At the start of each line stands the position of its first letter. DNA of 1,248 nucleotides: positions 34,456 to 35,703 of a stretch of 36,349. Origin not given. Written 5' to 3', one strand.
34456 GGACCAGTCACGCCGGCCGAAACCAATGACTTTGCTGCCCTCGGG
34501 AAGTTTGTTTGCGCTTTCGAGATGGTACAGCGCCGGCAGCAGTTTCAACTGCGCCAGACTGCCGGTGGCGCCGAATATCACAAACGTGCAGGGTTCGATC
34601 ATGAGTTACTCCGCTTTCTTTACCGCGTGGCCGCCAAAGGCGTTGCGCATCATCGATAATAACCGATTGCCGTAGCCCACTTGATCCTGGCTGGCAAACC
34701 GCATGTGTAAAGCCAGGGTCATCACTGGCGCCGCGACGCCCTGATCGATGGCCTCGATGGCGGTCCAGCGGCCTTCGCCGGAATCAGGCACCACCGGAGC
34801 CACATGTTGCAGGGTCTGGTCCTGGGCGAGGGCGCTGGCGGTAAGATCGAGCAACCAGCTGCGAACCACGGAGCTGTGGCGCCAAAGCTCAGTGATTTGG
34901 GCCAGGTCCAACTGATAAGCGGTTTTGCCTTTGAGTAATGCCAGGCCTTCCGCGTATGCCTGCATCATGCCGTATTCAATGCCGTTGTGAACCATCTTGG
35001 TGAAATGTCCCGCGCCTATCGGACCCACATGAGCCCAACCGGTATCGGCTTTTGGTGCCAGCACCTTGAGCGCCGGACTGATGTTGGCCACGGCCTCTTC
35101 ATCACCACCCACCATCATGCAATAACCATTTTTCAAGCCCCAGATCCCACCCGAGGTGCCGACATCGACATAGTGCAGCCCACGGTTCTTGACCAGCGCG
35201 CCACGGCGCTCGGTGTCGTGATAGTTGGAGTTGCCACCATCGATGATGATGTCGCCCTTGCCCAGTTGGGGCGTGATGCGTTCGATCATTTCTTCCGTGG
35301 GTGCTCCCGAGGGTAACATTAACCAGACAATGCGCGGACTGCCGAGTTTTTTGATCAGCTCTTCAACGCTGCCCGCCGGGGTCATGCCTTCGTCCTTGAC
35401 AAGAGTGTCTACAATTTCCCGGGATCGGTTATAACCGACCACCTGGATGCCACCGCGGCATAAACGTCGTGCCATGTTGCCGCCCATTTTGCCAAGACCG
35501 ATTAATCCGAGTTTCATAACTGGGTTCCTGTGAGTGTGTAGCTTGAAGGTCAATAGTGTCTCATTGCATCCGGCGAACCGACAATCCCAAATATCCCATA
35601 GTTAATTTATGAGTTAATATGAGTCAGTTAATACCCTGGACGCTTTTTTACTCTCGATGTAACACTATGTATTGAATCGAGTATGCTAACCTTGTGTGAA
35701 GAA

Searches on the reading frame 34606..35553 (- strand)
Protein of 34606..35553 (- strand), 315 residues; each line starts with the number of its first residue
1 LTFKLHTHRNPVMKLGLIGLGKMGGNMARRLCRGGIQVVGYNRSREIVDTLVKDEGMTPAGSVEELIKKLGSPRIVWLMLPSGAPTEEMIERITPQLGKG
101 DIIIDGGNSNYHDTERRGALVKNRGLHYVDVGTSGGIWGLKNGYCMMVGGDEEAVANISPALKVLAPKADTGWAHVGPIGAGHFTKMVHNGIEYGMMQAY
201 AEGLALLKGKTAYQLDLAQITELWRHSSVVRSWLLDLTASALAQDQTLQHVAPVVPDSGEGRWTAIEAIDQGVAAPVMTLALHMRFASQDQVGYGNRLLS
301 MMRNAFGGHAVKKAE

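Call 10: search_protein_families(library=ncbifam, proteins=[window:34606-35553:-])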
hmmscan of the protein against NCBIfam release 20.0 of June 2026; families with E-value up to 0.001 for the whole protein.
window:34606-35553:- (315 aa): 13 families
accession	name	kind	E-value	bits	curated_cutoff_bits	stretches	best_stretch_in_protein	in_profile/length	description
NF007161.0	PRK09599.1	subfamily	1.4e-132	441.5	271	1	13-314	1-301/302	NADP-dependent phosphogluconate dehydrogenase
TIGR00872.1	gnd_rel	equivalog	9.7e-111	369.8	297.2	1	13-314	1-298/299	phosphogluconate dehydrogenase (NAD(+)-dependent, decarboxylating)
NF006765.0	PRK09287.1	equivalog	6.9e-72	242.8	413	1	13-290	4-293/476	NADP-dependent phosphogluconate dehydrogenase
TIGR00873.1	gnd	equivalog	2.2e-68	231.2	426.7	1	15-289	2-287/467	decarboxylating NADP(+)-dependent phosphogluconate dehydrogenase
TIGR01692.1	HIBADH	equivalog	3.9e-21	75.6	291.6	1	18-236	2-212/288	3-hydroxyisobutyrate dehydrogenase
TIGR01505.1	tartro_sem_red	equivalog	5.6e-19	68.5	340.75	1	14-208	1-191/291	2-hydroxy-3-oxopropionate reductase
NF008592.0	PRK11559.1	equivalog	6e-17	61.9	397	1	13-206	3-192/296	2-hydroxy-3-oxopropionate reductase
NF043037.1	ThreonDh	equivalog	6.2e-14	52.1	350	1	14-236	4-219/297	L-threonate dehydrogenase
NF011633.0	PRK15059.1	equivalog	4.5e-12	45.8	451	1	13-193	1-176/292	2-hydroxy-3-oxopropionate reductase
NF012005.0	PRK15461.1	equivalog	1.1e-08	34.6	348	1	14-206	3-191/298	sulfolactaldehyde 3-reductase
NF042925.1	FHMPC_DH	equivalog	7.1e-05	22.2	500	1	14-49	2-37/304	5-formyl-3-hydroxy-2-methylpyridine 4-carboxylate 5-dehydrogenase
NF005108.0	PRK06545.1-6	equivalog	0.0001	21.5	327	1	12-68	10-65/321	prephenate dehydrogenase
NF005650.0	PRK07417.1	equivalog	0.00044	19.6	290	0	13-106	2-91/281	prephenate/arogenate dehydrogenase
